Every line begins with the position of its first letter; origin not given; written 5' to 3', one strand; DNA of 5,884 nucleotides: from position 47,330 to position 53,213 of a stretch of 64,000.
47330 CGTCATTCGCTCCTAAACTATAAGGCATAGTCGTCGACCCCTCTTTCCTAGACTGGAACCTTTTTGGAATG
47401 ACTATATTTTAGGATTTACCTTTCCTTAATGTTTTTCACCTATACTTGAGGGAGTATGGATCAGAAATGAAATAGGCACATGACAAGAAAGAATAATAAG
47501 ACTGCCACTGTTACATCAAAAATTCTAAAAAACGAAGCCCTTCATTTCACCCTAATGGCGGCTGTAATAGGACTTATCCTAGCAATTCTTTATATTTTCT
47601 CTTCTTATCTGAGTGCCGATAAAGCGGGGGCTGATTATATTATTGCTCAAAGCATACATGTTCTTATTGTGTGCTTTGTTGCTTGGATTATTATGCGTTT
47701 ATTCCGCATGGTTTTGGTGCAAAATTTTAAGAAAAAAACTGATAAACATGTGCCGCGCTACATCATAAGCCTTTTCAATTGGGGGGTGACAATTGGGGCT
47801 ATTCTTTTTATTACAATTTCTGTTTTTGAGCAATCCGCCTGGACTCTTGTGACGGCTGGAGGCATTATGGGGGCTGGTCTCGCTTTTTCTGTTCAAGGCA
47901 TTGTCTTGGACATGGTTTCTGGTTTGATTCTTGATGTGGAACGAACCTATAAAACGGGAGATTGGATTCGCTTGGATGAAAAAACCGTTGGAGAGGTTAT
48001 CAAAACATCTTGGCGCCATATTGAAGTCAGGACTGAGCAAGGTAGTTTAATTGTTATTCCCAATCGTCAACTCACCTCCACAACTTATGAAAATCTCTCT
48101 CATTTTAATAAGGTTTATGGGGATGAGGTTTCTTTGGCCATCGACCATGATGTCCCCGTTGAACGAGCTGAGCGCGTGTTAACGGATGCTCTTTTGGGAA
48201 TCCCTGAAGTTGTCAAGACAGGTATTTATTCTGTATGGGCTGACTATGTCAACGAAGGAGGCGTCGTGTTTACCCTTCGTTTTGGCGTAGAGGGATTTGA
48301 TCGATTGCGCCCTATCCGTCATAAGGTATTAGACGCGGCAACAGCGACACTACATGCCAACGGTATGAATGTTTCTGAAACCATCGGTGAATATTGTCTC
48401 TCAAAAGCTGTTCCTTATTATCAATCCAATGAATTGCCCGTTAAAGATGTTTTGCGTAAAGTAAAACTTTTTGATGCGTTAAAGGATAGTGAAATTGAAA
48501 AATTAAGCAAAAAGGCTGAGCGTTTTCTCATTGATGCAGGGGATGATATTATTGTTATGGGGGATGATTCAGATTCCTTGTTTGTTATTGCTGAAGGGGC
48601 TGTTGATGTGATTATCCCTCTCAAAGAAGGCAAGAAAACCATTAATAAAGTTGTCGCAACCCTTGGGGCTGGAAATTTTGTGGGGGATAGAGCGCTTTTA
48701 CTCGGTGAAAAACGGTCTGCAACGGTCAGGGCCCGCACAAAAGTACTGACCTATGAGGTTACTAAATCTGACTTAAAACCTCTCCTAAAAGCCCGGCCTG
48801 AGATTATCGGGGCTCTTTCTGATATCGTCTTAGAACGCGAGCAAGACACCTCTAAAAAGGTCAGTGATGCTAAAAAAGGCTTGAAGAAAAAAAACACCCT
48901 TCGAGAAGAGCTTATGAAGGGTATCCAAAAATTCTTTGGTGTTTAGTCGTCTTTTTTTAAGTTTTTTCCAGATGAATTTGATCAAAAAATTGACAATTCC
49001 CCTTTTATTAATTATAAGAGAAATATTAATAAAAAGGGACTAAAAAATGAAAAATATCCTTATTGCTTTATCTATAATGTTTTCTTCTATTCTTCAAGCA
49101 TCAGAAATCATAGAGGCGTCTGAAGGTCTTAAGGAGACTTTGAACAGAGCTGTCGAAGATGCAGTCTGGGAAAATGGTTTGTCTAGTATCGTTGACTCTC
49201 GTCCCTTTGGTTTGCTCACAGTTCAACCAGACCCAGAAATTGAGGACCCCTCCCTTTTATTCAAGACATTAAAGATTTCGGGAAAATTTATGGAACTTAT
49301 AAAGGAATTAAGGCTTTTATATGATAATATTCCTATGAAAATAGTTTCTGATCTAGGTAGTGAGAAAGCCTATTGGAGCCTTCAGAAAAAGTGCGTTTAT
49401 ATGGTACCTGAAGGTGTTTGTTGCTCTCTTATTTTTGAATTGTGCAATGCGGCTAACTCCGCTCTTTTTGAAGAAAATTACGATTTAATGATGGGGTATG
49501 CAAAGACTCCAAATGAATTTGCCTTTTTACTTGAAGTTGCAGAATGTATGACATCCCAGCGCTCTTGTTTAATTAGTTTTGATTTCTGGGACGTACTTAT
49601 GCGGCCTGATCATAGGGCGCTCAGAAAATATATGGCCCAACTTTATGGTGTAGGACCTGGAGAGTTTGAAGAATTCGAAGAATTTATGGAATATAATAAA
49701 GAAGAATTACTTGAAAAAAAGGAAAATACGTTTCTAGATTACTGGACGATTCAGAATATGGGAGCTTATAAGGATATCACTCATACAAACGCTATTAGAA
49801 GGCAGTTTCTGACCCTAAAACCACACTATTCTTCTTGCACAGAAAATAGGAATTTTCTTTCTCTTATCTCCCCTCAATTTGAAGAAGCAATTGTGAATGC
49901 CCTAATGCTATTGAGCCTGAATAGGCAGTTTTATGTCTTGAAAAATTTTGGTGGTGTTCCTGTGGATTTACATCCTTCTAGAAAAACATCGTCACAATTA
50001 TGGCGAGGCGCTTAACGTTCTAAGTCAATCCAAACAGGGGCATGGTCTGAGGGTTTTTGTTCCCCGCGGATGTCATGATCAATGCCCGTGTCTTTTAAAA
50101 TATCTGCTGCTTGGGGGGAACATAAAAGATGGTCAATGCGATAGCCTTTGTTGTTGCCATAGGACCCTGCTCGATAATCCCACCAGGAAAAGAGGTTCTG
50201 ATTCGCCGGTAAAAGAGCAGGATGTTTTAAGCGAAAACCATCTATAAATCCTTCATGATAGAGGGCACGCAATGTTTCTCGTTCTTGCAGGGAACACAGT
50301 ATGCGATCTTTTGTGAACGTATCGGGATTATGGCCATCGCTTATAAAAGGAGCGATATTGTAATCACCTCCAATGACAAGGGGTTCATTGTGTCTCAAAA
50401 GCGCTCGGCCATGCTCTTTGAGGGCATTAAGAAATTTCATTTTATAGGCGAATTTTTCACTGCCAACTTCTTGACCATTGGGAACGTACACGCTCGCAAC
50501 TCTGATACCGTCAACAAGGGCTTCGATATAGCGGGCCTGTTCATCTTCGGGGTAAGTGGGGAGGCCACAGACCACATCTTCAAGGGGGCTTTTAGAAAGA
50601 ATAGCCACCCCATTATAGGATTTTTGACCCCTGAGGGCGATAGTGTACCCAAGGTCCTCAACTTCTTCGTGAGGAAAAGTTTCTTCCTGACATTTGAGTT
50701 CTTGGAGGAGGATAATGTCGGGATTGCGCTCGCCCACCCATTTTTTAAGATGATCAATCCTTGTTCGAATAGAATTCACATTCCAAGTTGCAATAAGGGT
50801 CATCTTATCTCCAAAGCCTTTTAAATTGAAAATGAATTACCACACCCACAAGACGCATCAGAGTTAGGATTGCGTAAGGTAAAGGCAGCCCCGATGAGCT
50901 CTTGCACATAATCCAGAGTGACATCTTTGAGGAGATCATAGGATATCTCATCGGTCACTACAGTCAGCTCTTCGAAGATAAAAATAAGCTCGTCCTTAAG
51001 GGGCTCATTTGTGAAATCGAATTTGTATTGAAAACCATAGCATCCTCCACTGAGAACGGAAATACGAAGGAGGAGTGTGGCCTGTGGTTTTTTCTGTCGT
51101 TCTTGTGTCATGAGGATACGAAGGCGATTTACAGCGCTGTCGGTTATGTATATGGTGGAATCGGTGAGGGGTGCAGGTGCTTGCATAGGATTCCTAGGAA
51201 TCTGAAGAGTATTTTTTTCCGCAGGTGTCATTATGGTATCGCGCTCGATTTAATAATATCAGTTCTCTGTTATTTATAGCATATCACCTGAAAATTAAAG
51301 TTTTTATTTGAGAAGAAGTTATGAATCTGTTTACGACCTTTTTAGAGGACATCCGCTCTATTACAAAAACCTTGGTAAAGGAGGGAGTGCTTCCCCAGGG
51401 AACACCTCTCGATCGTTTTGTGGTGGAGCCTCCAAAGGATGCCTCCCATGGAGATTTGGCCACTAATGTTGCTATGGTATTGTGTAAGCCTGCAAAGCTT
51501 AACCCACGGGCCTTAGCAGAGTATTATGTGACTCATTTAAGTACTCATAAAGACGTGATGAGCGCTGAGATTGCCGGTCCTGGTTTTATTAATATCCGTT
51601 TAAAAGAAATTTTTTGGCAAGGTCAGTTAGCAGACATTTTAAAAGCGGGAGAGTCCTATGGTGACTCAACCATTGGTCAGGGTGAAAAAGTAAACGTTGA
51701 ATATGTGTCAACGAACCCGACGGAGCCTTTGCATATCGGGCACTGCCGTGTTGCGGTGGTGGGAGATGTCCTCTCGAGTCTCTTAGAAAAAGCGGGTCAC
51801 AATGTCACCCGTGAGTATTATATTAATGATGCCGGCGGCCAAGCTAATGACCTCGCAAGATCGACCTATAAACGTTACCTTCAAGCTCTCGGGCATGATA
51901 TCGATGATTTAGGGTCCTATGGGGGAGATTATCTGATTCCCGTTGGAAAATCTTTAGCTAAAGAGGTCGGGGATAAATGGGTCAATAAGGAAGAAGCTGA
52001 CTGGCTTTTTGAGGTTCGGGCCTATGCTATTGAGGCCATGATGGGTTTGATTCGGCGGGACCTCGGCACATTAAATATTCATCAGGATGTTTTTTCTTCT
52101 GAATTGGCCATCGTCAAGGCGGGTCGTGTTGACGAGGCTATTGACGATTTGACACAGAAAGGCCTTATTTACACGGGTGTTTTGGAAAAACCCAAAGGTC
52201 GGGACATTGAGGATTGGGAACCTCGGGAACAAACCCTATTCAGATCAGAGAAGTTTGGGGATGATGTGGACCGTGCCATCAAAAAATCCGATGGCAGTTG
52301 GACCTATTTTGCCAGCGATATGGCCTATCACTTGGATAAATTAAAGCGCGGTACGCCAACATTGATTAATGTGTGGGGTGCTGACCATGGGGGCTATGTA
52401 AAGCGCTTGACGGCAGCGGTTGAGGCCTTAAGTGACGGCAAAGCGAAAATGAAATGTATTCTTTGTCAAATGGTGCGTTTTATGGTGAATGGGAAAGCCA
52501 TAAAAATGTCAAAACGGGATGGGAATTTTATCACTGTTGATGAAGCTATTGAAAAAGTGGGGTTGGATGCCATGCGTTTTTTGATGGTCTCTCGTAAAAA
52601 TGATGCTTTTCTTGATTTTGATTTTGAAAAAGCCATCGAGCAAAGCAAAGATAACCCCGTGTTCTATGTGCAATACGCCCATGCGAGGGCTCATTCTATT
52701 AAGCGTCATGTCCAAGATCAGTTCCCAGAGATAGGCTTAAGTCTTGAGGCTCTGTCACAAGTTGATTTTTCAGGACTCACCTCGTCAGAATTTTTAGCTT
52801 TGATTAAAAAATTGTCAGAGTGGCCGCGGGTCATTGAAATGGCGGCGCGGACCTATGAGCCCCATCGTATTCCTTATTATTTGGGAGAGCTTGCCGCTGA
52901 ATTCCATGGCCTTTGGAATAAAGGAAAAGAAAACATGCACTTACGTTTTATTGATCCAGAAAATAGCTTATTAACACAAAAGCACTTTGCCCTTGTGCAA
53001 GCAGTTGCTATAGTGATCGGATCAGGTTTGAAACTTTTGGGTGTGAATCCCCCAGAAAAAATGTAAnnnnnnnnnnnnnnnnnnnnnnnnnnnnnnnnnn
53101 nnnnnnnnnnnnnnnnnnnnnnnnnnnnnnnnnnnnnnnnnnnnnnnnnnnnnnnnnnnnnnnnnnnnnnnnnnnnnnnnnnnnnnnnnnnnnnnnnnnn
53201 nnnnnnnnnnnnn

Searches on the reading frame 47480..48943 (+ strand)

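Call 18: search_protein_families(library=ncbifam, proteins=[window:47480-48943:+], max_evalue=0.00001)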
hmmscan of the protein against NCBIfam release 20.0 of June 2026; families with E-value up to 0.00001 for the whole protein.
window:47480-48943:+ (488 aa): 9 families
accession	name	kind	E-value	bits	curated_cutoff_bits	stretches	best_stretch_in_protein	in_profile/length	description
NF008732.0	PRK11753.1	equivalog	2.7e-17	62.9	266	1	334-463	11-138/214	cAMP-activated global transcriptional regulator CRP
NF047602.1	MscsSHelicob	equivalog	6e-13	48.8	400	1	56-298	11-249/260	small-conductance mechanosensitive channel MscS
NF041163.2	encap_f2b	equivalog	5.5e-11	42.2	400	1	322-460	70-207/450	family 2B encapsulin nanocompartment shell protein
NF007662.0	PRK10334.1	subfamily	9.6e-10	38.1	321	1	61-297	34-267/286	small-conductance mechanosensitive channel MscS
NF058543.1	ActPatMycb56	equivalog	7.1e-09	34.9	460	1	329-446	2-114/317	acetyltransferase Pat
TIGR03896.1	cyc_nuc_ocin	subfamily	1.3e-08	34.6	161.05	1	345-438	7-101/317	bacteriocin-type transport-associated protein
NF008180.0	PRK10929.1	equivalog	6e-08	31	809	1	117-298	898-1076/1109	miniconductance mechanosensitive channel MscM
NF008542.0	PRK11465.1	equivalog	2.3e-07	29.5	596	1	21-238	431-650/741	mechanosensitive channel protein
NF047601.1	MscSThanab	equivalog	6.6e-07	29.1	500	1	90-225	55-194/280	small-conductance mechanosensitive channel MscS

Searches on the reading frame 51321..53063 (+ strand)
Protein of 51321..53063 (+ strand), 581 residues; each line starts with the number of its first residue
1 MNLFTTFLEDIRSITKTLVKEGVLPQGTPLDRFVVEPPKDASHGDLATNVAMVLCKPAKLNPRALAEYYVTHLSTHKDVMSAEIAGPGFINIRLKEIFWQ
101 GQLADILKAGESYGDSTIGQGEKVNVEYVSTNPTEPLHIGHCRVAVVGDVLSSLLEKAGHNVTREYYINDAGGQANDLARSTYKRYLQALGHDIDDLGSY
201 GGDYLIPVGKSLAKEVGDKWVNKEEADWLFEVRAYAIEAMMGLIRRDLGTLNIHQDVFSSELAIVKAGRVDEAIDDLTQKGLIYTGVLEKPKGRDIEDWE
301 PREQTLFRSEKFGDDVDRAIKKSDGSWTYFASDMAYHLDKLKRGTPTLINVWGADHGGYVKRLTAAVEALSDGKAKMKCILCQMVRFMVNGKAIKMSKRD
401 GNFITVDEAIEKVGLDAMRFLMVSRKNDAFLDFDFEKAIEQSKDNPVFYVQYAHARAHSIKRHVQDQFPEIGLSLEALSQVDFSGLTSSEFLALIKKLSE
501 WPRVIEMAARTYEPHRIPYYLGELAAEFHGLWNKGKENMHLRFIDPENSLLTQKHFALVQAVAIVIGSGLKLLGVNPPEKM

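Call 18: search_protein_families(library=ncbifam, proteins=[window:51321-53063:+], max_evalue=0.00001)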
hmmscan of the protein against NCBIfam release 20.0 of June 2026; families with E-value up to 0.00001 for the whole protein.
window:51321-53063:+ (581 aa): 6 families
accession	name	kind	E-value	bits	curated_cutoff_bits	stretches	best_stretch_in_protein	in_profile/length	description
TIGR00456.1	argS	equivalog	1.7e-108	363.5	261.65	1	33-581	24-569/569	arginine--tRNA ligase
NF002447.0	PRK01611.3-4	equivalog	2.8e-57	194.5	460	2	10-343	4-324/613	arginine--tRNA ligase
NF002446.0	PRK01611.3-3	equivalog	8.9e-53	179.5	399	3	17-179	15-172/636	arginine--tRNA ligase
NF045898.1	ArgS_rel_codon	equivalog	7.9e-42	143.9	340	2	17-237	16-215/327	ArgS-related anticodon-binding protein NrtL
TIGR00435.1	cysS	equivalog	1.7e-09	37.3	340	0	388-445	258-314/466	cysteine--tRNA ligase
NF008957.0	PRK12300.1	subfamily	2e-06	26.1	677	0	389-441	622-671/946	leucine--tRNA ligase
